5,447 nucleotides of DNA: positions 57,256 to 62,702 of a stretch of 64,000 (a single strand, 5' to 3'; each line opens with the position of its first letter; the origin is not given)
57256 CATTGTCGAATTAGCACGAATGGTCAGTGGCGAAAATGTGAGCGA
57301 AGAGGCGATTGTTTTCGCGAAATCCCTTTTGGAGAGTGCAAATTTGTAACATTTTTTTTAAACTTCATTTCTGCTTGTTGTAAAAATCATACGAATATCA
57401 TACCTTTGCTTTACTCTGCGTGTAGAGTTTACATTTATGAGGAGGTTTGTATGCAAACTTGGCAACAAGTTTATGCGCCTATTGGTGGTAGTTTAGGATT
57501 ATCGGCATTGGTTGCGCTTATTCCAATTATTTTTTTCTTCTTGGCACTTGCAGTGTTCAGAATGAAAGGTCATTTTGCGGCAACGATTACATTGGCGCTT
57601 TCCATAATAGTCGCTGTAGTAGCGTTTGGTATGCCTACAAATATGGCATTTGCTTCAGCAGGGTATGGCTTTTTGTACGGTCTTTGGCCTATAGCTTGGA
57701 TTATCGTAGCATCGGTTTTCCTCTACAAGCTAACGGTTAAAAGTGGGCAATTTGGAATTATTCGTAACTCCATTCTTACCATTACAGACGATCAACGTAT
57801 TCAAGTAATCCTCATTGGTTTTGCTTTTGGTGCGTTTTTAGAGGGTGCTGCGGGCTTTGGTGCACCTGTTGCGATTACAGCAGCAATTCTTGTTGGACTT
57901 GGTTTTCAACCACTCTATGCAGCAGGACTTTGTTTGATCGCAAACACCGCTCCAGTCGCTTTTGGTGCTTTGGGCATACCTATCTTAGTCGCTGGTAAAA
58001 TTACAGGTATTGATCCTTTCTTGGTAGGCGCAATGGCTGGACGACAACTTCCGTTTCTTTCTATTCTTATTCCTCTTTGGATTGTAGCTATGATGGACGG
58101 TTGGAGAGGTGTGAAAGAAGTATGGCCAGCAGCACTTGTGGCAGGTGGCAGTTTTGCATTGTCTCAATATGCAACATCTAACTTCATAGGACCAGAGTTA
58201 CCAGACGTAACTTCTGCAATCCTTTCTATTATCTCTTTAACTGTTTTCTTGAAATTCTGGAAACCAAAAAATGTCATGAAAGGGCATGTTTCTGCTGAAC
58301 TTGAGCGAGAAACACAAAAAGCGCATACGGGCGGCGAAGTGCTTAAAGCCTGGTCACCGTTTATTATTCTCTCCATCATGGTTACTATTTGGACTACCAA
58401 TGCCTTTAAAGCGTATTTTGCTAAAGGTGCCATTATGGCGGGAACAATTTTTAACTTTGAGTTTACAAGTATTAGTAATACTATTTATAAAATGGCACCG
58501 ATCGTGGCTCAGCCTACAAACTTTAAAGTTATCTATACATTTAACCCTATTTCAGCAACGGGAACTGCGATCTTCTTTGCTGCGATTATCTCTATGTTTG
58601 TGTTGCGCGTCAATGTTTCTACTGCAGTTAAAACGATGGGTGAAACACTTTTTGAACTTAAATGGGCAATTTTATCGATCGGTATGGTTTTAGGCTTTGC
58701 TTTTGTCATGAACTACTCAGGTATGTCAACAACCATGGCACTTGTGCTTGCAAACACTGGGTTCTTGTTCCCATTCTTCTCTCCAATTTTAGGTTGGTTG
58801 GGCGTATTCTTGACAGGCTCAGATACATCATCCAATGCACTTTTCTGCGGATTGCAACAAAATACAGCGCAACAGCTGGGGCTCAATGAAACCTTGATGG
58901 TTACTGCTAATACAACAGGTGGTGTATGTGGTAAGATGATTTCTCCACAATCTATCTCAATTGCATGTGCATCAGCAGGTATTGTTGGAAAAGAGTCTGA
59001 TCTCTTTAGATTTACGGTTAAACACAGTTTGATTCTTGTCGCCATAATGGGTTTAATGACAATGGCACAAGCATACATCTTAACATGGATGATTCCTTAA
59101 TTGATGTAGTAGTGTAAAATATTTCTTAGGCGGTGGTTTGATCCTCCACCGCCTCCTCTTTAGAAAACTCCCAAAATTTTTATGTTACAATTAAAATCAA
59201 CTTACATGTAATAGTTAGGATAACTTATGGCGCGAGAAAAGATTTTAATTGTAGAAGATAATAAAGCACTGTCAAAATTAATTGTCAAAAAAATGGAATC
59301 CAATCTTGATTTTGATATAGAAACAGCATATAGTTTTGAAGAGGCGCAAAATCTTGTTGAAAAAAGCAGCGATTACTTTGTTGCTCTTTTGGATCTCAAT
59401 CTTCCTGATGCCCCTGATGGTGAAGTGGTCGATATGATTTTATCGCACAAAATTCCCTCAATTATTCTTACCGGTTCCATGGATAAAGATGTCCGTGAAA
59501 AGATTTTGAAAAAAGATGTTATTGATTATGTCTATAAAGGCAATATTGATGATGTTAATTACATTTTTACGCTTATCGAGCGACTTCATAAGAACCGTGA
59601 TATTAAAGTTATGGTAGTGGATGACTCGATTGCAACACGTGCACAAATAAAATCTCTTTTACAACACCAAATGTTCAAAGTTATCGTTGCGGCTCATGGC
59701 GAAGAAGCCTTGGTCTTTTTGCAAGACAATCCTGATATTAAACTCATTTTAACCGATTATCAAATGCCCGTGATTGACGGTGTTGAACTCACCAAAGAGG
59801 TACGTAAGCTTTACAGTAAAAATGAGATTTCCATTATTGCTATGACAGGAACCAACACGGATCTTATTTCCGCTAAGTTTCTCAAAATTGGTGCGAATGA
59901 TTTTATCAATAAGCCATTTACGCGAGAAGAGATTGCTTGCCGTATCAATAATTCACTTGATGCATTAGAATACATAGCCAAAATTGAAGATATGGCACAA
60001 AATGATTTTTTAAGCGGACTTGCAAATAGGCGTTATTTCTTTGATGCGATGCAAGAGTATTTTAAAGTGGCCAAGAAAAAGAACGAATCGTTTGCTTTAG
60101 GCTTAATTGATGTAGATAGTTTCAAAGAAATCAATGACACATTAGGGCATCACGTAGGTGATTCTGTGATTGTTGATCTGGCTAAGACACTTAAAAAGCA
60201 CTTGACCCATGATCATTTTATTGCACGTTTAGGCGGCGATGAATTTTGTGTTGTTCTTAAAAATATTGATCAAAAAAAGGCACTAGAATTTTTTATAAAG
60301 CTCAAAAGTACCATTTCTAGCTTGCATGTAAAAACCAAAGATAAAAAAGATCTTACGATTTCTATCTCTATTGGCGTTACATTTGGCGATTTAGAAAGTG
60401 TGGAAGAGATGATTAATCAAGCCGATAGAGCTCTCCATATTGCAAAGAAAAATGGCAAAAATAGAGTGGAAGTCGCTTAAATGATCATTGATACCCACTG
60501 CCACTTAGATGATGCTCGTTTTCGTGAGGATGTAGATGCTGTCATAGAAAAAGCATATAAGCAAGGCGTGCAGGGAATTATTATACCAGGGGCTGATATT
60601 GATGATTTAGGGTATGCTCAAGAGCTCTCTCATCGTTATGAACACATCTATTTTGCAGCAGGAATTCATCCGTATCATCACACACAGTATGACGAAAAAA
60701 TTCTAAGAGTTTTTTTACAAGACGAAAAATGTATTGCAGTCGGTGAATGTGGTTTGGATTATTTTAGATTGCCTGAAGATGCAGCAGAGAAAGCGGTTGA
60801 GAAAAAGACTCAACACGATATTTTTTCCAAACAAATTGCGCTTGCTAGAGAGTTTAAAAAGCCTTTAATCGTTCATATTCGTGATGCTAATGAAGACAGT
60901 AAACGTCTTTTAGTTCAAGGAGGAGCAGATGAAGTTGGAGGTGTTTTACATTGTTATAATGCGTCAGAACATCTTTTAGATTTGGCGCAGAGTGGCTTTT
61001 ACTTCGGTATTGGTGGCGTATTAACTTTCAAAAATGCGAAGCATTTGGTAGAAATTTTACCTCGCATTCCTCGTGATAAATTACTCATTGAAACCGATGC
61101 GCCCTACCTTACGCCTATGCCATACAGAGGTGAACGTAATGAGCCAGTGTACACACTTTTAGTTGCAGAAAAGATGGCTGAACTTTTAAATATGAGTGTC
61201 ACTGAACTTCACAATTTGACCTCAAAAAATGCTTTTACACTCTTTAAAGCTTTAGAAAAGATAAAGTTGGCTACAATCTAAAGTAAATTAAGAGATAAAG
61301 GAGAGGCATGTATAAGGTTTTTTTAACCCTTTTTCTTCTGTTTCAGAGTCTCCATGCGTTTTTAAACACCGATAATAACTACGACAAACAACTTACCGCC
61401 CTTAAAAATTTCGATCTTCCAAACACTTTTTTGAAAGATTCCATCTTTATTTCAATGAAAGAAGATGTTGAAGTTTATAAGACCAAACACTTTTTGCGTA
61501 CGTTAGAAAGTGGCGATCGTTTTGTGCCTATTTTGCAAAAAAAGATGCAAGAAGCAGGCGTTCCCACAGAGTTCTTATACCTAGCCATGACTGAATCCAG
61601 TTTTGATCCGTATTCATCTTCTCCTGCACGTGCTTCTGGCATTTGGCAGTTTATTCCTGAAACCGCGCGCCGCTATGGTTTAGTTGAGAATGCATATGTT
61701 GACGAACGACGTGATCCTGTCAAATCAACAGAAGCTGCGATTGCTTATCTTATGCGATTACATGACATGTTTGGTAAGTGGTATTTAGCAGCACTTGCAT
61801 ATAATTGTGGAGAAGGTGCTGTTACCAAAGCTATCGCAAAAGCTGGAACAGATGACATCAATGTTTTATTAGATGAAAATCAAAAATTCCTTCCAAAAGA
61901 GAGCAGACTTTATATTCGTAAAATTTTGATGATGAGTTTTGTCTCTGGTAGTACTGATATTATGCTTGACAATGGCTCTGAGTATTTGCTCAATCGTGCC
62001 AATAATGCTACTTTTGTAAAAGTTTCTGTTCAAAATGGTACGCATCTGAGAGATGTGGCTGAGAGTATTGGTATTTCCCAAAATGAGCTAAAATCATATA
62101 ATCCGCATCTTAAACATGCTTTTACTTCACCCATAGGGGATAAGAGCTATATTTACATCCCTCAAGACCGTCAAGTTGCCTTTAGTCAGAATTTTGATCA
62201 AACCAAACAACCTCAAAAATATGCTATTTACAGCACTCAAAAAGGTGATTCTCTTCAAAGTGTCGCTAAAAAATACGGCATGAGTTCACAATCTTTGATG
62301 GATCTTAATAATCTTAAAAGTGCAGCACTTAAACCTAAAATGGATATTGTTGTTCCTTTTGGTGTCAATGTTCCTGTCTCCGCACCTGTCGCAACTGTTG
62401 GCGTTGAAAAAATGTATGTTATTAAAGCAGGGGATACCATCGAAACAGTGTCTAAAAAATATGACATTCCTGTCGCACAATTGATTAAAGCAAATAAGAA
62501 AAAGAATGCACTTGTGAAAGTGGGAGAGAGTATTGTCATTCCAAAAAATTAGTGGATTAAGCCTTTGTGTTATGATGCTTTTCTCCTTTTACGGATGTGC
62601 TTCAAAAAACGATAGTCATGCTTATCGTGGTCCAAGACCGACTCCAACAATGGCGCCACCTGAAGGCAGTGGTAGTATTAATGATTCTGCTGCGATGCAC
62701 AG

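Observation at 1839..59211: Strongly over-represented palindrome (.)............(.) in intergenic gaps and inside genes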

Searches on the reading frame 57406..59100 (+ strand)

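Call 10: search_protein_families(library=ncbifam, proteins=[window:57406-59100:+], max_evalue=0.00001)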
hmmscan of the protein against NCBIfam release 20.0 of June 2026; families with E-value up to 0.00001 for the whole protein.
window:57406-59100:+ (564 aa): 3 families
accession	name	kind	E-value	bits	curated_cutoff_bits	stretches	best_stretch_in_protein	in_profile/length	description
NF007249.0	PRK09695.1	equivalog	2.9e-250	831.7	1121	1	16-563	1-558/560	glycolate permease GlcA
NF007740.0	PRK10420.1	equivalog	2e-241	802.5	918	1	16-564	1-551/551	L-lactate permease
TIGR00795.1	lctP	subfamily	1.7e-217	723.5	341.15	1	21-557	2-530/530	lactate permease LctP family transporter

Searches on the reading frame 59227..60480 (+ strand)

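Call 10: search_protein_families(library=ncbifam, proteins=[window:59227-60480:+], max_evalue=0.00001)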
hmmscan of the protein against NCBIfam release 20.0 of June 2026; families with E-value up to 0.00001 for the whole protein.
window:59227-60480:+ (417 aa): 113 families (the best 25 are shown)
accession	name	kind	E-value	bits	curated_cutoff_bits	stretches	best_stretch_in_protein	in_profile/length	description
NF050064.1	BlResRespRegCbrR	equivalog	4.9e-114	381.5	600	1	3-416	2-413/415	bile resistance response regulator CbrR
NF007135.0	PRK09581.1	equivalog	1.8e-54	185.3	474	1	122-414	152-452/457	PleD family two-component system response regulator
NF047654.1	DiguCycDgcRLepto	equivalog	4.1e-54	183.5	500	1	127-414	4-293/295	diguanylate cyclase DgcR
TIGR00254.1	GGDEF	domain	1.4e-43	148.5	37.4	1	253-416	1-166/168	diguanylate cyclase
NF038266.1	diguan_SiaD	equivalog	7.5e-40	136.9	290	1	251-414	88-252/252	biofilm regulation diguanylate cyclase SiaD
NF007423.1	PRK09966.1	equivalog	3.6e-39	134.8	325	1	252-407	234-390/390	diguanylate cyclase DgcN/YfiN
NF007380.0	PRK09894.1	equivalog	4.5e-36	124.7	256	1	256-414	128-284/296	diguanylate cyclase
NF041606.1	dguan_cyc_DgcA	equivalog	5.4e-31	107.8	370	1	251-417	172-339/340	diguanylate cyclase DgcA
NF047872.1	GGDEF_GdpS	equivalog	5.7e-31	108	400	1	247-414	177-347/355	GGDEF domain-containing protein GdpS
NF007599.0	PRK10245.1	equivalog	1.3e-29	102.8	402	1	248-417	201-370/371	diguanylate cyclase AdrA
NF007298.0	PRK09776.1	equivalog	4.8e-29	100.9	1135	1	255-416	682-844/1111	diguanylate cyclase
NF045675.1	PhdiestaseDibA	equivalog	4.4e-28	98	980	1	253-412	199-359/623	phosphodiesterase DibA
NF053781.1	cdiGMPphdstlr2612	equivalog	8.3e-26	90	1600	1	252-413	835-998/1268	Tlr1612 family c-di-GMP phosphodiesterase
TIGR02154.1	PhoB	equivalog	9.3e-26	90.5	296.2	2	127-244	4-120/226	phosphate regulon transcriptional regulator PhoB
NF051473.1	DigCycDgcsShew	equivalog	9.6e-26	90.8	400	1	246-416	125-290/291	diguanylate cyclase DgcS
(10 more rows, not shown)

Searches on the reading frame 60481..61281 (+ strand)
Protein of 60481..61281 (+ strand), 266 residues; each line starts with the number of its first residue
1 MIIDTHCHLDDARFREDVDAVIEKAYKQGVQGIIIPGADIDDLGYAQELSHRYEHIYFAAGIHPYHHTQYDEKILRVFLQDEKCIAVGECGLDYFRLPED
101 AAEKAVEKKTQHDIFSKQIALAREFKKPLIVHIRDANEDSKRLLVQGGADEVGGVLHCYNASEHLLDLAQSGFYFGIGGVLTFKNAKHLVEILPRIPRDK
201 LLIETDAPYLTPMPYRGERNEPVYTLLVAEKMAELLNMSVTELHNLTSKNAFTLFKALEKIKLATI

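Call 31: search_protein_families(library=pfam, proteins=[window:60481-61281:+], max_evalue=0.001)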
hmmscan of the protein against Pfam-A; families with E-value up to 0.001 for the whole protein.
window:60481-61281:+ (266 aa): 1 family
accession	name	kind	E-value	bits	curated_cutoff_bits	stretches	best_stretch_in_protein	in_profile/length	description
PF01026.27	TatD_DNase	-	5.6e-74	249.2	27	1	3-256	1-253/253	TatD related DNase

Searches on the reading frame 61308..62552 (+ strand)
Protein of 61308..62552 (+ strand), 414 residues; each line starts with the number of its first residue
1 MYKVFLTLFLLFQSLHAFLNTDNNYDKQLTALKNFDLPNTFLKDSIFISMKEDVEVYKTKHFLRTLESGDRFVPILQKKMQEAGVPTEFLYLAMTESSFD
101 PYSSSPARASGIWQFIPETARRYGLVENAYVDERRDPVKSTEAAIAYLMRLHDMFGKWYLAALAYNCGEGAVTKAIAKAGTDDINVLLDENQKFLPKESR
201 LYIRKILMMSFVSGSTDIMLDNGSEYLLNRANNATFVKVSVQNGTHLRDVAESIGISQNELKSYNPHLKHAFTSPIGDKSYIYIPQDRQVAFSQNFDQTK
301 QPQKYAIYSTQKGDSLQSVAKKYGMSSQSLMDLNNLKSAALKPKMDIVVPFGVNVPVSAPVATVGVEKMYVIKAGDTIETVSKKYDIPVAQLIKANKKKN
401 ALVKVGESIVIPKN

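Call 31: search_protein_families(library=pfam, proteins=[window:61308-62552:+], max_evalue=0.001)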
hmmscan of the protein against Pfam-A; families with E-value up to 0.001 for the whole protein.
window:61308-62552:+ (414 aa): 6 families
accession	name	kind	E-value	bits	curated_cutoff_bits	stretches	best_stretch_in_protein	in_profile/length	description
PF01464.25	SLT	-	2.8e-29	101.5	21.3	1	77-185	5-114/117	Transglycosylase SLT domain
PF01476.26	LysM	-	4.4e-25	87.8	20.9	2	308-350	1-43/43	LysM domain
PF23473.1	LysM3_LYK4_5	-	5.5e-08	33.2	29.3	1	308-350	5-47/48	LYK4/5 LysM3 domain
PF23577.1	LysM_RLK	-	1.8e-07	31.5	27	0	311-331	6-25/44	LysM domain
PF23462.1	LysM3_NFP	-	1.1e-05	26.3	28.1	0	370-412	5-47/48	NFP LysM3 domain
PF23446.1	LysM1_NFP_LYK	-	5.5e-05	24.4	36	0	304-350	4-54/60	NFP/LYK LysM1 domain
